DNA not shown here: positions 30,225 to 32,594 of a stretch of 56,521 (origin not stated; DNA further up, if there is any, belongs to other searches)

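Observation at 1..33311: Orphan AT-less PKS cluster with an unusual, translationally packed tailoring operon (cut by the left window edge)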

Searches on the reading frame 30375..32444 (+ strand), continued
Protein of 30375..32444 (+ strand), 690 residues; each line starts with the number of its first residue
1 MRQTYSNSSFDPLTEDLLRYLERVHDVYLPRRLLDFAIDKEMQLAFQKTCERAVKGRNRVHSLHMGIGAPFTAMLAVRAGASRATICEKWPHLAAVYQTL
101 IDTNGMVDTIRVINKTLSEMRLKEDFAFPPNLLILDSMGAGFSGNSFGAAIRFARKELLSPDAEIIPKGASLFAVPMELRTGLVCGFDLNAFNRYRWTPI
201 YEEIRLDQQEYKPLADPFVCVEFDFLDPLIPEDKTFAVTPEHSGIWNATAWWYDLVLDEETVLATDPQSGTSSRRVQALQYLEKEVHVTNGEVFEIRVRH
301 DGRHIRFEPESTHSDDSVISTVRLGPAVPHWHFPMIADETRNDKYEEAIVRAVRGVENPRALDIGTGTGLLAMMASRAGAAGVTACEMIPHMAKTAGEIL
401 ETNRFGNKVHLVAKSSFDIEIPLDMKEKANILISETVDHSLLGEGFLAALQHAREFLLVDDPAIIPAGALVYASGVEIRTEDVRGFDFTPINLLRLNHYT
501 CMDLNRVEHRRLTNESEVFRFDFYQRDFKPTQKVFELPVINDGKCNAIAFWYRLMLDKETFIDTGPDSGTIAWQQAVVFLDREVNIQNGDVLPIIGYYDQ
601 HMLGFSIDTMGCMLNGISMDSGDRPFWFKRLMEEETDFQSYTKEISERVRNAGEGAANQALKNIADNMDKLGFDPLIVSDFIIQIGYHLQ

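Call 44: find_related_loci(query=A1, collection=metagenome_contigs, flank=10000)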
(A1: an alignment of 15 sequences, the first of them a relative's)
Query A1 (690 aa) in metagenome_contigs; peptide patterns used: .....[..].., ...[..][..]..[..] (x = any residue, [..] = any of these).
119 stretches matched a pattern; 75 encode a relative of the query (tblastn E <= 1e-3); 75 distinct loci.
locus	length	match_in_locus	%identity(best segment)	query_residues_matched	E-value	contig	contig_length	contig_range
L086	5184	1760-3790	45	11-689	0e+0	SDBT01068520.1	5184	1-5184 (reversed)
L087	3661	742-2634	43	13-645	1e-177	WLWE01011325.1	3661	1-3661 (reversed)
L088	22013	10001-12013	42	13-685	4e-176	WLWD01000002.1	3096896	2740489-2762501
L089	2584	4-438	59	545-689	3e-53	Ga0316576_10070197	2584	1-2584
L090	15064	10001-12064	27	63-608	2e-52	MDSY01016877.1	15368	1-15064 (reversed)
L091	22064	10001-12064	27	63-608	3e-52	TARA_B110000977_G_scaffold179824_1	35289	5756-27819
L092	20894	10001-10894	39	12-599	7e-51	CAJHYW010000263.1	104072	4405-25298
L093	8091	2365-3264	36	21-608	3e-50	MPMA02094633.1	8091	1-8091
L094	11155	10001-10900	35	21-608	4e-50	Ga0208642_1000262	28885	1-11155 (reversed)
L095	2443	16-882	36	39-599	6e-50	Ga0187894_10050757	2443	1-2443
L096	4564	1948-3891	27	109-608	7e-49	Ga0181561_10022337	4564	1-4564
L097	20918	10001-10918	35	9-607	9e-49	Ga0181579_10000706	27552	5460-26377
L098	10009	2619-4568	27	109-608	6e-49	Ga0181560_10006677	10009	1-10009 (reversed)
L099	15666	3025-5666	39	23-601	2e-48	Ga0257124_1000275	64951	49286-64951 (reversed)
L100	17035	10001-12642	39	23-601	2e-48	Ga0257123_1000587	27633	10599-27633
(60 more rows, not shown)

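Call 46: find_encoding_contigs(protein=P0005, flank=10000, max_places=2)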
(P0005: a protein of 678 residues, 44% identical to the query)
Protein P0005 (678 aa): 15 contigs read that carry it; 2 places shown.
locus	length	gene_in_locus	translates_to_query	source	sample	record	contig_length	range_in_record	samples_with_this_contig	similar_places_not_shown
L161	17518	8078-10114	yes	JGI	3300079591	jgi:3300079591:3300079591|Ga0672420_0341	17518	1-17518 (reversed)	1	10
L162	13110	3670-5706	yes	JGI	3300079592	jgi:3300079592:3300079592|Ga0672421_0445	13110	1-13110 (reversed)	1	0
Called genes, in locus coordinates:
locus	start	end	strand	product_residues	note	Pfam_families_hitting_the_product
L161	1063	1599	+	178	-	PF04290:DctQ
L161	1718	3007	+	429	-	PF06808:DctM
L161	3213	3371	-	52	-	-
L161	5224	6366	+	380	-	PF05684:DUF819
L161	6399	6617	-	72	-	-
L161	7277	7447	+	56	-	-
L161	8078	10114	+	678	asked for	PF22528:PRMT_C (weak), PF06325:PrmA (weak), PF22528:PRMT_C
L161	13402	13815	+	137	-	PF09820:AAA-ATPase_like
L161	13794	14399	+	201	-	-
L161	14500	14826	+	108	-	PF08011:PDDEXK_9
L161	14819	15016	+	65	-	PF08011:PDDEXK_9 (weak)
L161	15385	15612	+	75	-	-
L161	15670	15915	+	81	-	-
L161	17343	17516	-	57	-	?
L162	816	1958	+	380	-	PF05684:DUF819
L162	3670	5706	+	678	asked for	PF22528:PRMT_C (weak), PF06325:PrmA (weak), PF22528:PRMT_C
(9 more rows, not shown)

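Call 47: find_encoding_contigs(protein=P0015, flank=10000, max_places=2)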
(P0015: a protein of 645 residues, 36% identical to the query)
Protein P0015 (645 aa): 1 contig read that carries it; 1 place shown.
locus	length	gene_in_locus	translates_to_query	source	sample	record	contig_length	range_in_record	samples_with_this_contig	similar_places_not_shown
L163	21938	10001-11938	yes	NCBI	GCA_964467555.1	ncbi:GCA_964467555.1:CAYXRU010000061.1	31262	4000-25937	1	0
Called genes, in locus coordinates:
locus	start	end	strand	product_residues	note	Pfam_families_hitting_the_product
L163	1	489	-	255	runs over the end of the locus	PF01209:Ubie_methyltran, PF13489:Methyltransf_23, PF13847:Methyltransf_31, PF08241:Methyltransf_11, PF08242:Methyltransf_12, PF13649:Methyltransf_25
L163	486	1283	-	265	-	-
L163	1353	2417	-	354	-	-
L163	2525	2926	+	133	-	-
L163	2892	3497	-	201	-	-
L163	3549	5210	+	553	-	PF16344:FecR_C (faint)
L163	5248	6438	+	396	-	PF01612:DNA_pol_A_exo1, PF00570:HRDC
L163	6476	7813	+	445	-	PF16697:Yop-YscD_cpl, PF00498:FHA, PF00069:Pkinase, PF07714:PK_Tyr_Ser-Thr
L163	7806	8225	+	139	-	PF14539:DUF4442 (weak), PF13622:4HBT_3, PF03061:4HBT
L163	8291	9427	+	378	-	PF02463:SMC_N (weak), PF13175:AAA_15 (weak), PF13476:AAA_23 (weak), PF13304:AAA_21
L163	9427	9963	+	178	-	-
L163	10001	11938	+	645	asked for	PF22528:PRMT_C (weak), PF06325:PrmA (weak), PF13649:Methyltransf_25 (weak), PF22528:PRMT_C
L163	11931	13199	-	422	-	PF13646:HEAT_2 (faint)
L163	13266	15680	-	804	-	-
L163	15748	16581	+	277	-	-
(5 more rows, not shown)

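Call 48: find_encoding_contigs(protein=P0010, flank=10000, max_places=2)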
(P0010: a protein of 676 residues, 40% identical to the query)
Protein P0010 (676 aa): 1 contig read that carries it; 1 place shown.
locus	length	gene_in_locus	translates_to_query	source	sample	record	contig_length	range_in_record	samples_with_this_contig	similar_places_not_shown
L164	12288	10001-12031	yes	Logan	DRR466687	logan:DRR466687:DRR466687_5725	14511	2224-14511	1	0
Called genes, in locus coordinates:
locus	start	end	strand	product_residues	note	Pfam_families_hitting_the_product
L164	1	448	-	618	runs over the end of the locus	PF01578:Cytochrom_C_asm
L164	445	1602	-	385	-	PF05140:ResB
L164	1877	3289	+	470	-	PF19295:SufBD_N, PF01458:SUFBD_core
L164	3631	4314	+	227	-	-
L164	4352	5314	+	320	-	PF02649:GCHY-1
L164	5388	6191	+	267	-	PF03807:F420_oxidored, PF14748:P5CR_dimer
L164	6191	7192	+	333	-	PF01073:3Beta_HSD, PF01370:Epimerase, PF04321:RmlD_sub_bind, PF16363:GDP_Man_Dehyd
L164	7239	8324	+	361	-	PF02547:Queuosine_synth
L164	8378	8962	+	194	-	PF04542:Sigma70_r2, PF08281:Sigma70_r4_2, PF04545:Sigma70_r4 (weak)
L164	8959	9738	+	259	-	-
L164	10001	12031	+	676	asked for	PF22528:PRMT_C, PF06325:PrmA, PF22528:PRMT_C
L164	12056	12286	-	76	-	?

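Call 49: find_encoding_contigs(protein=P0011, flank=10000, max_places=2)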
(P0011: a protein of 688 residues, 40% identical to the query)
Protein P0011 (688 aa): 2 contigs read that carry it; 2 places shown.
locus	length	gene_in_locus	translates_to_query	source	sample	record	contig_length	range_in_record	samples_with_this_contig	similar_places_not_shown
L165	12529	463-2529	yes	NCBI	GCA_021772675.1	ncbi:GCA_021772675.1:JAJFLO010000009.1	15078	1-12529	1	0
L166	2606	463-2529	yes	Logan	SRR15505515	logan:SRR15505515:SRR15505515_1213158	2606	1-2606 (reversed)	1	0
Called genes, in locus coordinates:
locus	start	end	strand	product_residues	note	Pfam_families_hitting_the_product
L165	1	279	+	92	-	?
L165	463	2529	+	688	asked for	PF22528:PRMT_C (weak), PF17286:PRMT5_C (faint), PF06325:PrmA, PF13649:Methyltransf_25 (faint), PF22528:PRMT_C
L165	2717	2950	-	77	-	-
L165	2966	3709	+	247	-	PF00753:Lactamase_B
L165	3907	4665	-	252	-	PF00149:Metallophos, PF12850:Metallophos_2 (faint)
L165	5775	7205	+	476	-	PF02321:OEP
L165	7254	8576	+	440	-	PF25876:HH_MFP_RND, PF25967:RND-MFP_C (weak), PF25989:YknX_C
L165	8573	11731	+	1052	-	PF00873:ACR_tran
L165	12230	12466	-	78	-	PF11848:DUF3368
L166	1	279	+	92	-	?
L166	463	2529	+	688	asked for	PF22528:PRMT_C (weak), PF17286:PRMT5_C (faint), PF06325:PrmA, PF13649:Methyltransf_25 (faint), PF22528:PRMT_C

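Call 73: predict_structure(alignment_id=A1)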
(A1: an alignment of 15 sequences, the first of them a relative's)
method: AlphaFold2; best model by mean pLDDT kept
length: 690 residues; sequences in the alignment: 15
mean_pLDDT: 87.9   pTM: 0.87
mean pLDDT of the five models: 87.9, 86.1, 84.7, 84.0, 83.0
residues with pLDDT >= 90: 420; 70-90: 223; 50-70: 24; < 50: 23
segments of 3 or more residues with pLDDT < 50: 1-7, 270-273, 312-323
pLDDT, mean of each block of 10 residues (from residue 1): 46 91 92 89 93 91 94 97 95 96 97 91 91 88 72 91 92 92 89 79 81 92 85 92 92 92 77 71 88 92 83 40 64 84 96 96 92 97 92 91 95 95 95 87 85 96 97 95 94 89 87 94 92 95 95 95 84 85 93 94 92 89 84 86 85 85 84 85 69
secondary structure, 60 per line:
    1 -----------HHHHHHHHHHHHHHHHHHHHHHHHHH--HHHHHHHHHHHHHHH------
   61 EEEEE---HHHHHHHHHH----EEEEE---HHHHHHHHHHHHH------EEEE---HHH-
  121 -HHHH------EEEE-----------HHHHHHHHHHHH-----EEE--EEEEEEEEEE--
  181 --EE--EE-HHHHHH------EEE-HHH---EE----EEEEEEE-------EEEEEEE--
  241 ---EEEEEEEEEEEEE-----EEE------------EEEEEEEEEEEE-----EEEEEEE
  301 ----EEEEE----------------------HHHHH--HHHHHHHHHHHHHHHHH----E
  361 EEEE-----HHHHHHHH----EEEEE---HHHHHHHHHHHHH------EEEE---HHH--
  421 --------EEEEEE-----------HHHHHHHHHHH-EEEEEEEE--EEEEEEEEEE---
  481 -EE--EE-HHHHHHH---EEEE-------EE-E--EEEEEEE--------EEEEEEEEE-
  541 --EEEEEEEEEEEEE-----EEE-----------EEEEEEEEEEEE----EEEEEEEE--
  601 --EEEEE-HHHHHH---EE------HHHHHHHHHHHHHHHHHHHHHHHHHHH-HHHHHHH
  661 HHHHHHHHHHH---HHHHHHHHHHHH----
elements in order (helices of 4 or more, strands of 3 or more residues): H12-37 H40-54 E61-65 H69-78 E83-87 H91-103 E110-113 H122-125 E132-135 H147-158 E164-166 E169-178 H190-195 E202-204 E218-224 E232-238 E244-256 E262-264 E277-288 E294-300 E305-309 H332-336 H339-355 E360-364 H370-377 E382-386 H390-402 E409-412 E429-434 H446-456 E458-465 E468-477 H489-495 E499-502 E516-522 E531-539 E543-555 E561-563 E575-586 E591-598 E603-607 H609-614 H626-652 H654-671 H675-686

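Call 78: fold_search(model_id=the predicted structure, library=pdb)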
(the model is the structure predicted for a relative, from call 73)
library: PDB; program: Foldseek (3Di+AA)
matches with E <= 10: 1954; with E <= 0.001: 591
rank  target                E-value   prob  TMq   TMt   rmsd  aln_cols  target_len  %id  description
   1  4c4a                  2.0e-40  1.00  0.63  0.67   5.9       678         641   19  Crystal structure of mouse protein arginine methyltransferase 7 in complex with SAH (released 2014-07-02)
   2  6ogn                  3.3e-40  1.00  0.61  0.68   6.1       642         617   21  Crystal structure of mouse protein arginine methyltransferase 7 in complex with SGC8158 chemical probe (released 2019-04-17)
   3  8rbk                  1.8e-38  1.00  0.58  0.55   8.9       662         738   20  Bos taurus PRMT9 in the presence of SAH (released 2024-12-11)
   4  9ay9_C                1.1e-37  1.00  0.59  0.65   7.0       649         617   18  Co-crystal structure of human PRMT9 in complex with MRK-990 inhibitor (released 2024-12-04)
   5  6pdm                  1.5e-37  1.00  0.60  0.66   6.4       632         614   18  Crystal structure of Human Protein Arginine Methyltransferase 9 (PRMT9) (released 2019-07-31)
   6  9ay9_D                1.5e-37  1.00  0.59  0.65   6.9       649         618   18  Co-crystal structure of human PRMT9 in complex with MRK-990 inhibitor (released 2024-12-04)
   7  9ay9_A                1.3e-36  1.00  0.59  0.65   7.1       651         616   19  Co-crystal structure of human PRMT9 in complex with MRK-990 inhibitor (released 2024-12-04)
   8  7rbq                  1.5e-36  1.00  0.59  0.65   7.1       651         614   18  Co-crystal structure of human PRMT9 in complex with MT556 inhibitor (released 2021-08-11)
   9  7t39                  3.3e-36  1.00  0.59  0.65   6.9       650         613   18  Co-crystal structure of human PRMT9 in complex with MT221 inhibitor (released 2021-12-22)
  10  9ay9_B                4.1e-36  1.00  0.59  0.64   7.2       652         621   18  Co-crystal structure of human PRMT9 in complex with MRK-990 inhibitor (released 2024-12-04)
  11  3x0d                  6.6e-35  1.00  0.63  0.69   5.6       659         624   16  Crystal structure of C.elegans PRMT7 in complex with SAH (P43212) (released 2014-10-29)
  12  3wst_A                1.3e-33  1.00  0.64  0.68   5.5       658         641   15  Crystal structure of C.elegans PRMT7 in complex with SAH(P31) (released 2014-04-23)
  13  3wst_D                1.3e-33  1.00  0.62  0.67   5.8       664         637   15  Crystal structure of C.elegans PRMT7 in complex with SAH(P31) (released 2014-04-23)
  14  3wst_I                1.8e-33  1.00  0.63  0.67   5.9       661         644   16  Crystal structure of C.elegans PRMT7 in complex with SAH(P31) (released 2014-04-23)
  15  3wst_G                9.6e-33  1.00  0.63  0.67   5.9       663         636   16  Crystal structure of C.elegans PRMT7 in complex with SAH(P31) (released 2014-04-23)
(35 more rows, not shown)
